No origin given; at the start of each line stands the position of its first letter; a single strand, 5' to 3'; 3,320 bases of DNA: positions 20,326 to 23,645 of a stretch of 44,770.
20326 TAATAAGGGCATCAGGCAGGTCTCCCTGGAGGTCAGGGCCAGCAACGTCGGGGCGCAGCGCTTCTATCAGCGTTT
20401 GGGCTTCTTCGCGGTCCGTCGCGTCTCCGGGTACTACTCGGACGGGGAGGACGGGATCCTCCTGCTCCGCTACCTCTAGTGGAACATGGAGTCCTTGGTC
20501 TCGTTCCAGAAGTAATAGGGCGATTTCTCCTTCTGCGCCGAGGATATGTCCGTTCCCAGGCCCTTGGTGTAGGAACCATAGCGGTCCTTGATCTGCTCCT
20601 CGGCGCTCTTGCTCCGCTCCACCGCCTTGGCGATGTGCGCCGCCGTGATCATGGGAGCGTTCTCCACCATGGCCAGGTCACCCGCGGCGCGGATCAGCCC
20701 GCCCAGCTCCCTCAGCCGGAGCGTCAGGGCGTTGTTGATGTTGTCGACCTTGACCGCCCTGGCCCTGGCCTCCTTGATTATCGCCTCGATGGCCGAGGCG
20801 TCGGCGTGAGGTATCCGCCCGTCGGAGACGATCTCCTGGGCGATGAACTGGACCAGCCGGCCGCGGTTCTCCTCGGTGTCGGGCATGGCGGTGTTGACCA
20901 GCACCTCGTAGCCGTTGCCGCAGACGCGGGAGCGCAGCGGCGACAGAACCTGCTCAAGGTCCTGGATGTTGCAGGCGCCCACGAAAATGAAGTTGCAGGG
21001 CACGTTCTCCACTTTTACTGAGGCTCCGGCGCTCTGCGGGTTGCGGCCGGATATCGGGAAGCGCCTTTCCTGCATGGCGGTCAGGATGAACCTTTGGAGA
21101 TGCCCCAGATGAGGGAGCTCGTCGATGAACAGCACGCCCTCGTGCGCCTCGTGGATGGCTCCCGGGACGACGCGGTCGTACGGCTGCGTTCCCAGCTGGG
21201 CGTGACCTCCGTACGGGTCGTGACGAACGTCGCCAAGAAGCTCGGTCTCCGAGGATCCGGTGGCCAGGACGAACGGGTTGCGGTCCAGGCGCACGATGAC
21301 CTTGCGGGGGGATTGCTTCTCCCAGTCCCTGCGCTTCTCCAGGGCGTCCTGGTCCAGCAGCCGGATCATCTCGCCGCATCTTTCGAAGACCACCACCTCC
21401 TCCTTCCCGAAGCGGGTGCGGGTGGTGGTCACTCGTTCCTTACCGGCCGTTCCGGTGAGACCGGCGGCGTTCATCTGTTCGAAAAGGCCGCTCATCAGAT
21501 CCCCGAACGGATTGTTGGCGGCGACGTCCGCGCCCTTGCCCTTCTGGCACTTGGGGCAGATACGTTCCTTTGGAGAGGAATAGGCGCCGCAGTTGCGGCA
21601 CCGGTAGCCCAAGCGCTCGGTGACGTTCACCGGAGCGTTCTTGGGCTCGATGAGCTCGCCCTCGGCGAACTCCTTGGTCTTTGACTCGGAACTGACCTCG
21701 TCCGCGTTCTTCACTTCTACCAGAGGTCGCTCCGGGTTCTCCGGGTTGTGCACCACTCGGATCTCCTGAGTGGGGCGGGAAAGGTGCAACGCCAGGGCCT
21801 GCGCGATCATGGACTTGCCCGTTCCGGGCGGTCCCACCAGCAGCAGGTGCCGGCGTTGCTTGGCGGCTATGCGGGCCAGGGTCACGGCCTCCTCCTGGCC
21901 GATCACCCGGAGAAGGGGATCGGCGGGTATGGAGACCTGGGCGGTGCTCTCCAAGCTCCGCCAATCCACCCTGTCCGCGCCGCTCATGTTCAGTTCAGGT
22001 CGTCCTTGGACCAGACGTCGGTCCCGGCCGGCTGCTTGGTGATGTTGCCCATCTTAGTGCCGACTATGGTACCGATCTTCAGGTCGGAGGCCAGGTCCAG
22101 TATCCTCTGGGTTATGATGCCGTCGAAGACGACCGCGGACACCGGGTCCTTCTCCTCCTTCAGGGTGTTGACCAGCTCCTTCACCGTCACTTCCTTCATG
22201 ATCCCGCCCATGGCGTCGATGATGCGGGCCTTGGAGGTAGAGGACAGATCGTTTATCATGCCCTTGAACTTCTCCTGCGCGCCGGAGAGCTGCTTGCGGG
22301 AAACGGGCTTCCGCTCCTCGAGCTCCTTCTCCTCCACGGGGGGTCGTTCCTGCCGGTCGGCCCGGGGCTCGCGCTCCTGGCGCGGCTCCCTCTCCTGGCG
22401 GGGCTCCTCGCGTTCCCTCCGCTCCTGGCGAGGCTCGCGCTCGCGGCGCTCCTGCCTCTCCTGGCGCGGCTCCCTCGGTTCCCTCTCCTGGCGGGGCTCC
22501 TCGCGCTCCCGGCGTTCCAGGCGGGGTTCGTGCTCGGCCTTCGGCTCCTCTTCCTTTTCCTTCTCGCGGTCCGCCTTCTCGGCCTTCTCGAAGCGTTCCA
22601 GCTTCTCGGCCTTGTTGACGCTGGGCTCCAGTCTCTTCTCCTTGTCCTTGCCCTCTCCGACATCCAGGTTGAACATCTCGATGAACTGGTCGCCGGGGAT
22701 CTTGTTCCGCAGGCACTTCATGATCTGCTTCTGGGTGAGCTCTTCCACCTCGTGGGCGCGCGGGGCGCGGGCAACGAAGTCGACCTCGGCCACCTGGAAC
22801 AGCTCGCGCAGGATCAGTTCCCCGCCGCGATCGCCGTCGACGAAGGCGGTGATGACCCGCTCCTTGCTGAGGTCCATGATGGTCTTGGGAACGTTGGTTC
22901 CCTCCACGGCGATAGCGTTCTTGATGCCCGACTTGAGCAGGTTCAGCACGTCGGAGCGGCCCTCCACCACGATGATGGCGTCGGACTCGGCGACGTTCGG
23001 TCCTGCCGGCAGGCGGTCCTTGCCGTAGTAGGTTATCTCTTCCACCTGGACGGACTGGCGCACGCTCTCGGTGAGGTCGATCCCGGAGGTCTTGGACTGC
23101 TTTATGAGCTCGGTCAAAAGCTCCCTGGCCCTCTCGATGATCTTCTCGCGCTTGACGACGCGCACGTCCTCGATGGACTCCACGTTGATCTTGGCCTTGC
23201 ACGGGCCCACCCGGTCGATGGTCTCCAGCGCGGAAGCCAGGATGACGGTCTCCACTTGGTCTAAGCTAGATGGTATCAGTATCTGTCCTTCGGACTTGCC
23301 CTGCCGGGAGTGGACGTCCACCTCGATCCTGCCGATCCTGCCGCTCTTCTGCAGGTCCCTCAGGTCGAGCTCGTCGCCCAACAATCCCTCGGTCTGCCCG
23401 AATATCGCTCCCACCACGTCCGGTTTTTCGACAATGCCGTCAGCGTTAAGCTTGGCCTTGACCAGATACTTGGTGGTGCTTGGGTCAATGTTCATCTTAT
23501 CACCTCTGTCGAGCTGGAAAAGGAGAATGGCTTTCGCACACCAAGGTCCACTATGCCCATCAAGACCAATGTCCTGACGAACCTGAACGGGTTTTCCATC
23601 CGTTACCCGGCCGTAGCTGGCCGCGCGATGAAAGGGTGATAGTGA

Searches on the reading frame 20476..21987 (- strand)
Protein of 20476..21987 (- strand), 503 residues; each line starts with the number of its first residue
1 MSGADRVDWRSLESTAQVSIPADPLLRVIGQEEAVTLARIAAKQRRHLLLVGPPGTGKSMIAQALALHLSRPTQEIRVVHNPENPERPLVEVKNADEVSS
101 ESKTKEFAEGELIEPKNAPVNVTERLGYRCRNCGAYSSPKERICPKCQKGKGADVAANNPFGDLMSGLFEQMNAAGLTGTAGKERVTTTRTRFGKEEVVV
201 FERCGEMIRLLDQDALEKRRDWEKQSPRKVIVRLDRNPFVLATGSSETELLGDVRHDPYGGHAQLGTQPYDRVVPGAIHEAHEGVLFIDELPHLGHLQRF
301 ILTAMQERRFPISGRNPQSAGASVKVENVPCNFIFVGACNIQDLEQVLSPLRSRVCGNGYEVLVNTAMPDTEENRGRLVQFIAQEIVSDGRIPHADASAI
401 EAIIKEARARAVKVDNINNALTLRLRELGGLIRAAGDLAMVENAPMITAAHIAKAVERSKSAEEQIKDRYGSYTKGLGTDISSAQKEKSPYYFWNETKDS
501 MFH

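Call 53: search_protein_families(library=pfam, proteins=[window:20476-21987:-], max_evalue=0.00001)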
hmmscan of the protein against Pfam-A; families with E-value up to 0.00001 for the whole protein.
window:20476-21987:- (503 aa): 6 families
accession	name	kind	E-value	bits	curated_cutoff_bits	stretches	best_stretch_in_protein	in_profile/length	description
PF01078.27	Mg_chelatase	-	1.5e-16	60.8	20.3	1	27-74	4-51/207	Magnesium chelatase, subunit ChlI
PF07728.20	AAA_5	-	1.8e-09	38.2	22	0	47-76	1-31/139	AAA domain (dynein-related subfamily)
PF00158.32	Sigma54_activat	-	1.6e-08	34.9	20.2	0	33-79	10-56/168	Sigma-54 interaction domain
PF00004.35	AAA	-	3.6e-07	31.1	21.2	0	48-77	1-30/131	ATPase family associated with various cellular activities (AAA)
PF20720.3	nSTAND3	-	9.4e-07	29.1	27.2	1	36-87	8-59/155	Novel STAND NTPase 3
PF20030.5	bpMoxR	-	5.8e-06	26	27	0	28-70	14-56/205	MoxR domain in the MoxR-vWA-beta-propeller ternary systems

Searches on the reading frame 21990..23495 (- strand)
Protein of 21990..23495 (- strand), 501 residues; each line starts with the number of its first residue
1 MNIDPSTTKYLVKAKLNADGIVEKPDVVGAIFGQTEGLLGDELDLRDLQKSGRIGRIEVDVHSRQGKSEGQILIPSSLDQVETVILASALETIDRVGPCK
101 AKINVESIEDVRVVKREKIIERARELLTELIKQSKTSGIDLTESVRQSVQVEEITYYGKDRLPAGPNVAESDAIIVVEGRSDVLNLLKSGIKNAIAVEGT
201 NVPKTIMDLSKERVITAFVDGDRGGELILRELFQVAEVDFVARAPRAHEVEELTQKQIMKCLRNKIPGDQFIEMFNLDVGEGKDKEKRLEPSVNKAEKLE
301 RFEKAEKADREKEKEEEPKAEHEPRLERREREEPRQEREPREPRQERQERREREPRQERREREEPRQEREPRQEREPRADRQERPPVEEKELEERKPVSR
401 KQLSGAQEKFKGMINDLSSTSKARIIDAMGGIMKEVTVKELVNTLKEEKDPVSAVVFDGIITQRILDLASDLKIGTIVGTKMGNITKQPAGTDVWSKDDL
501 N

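Call 53: search_protein_families(library=pfam, proteins=[window:21990-23495:-], max_evalue=0.00001)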
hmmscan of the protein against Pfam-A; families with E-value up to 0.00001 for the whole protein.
window:21990-23495:- (501 aa): 2 families
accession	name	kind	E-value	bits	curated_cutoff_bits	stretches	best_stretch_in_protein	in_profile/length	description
PF13662.12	Toprim_4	-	4.1e-09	37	25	1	173-234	2-72/85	Toprim domain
PF01751.28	Toprim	-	1.9e-08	34.8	23.1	1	174-248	2-91/96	Toprim domain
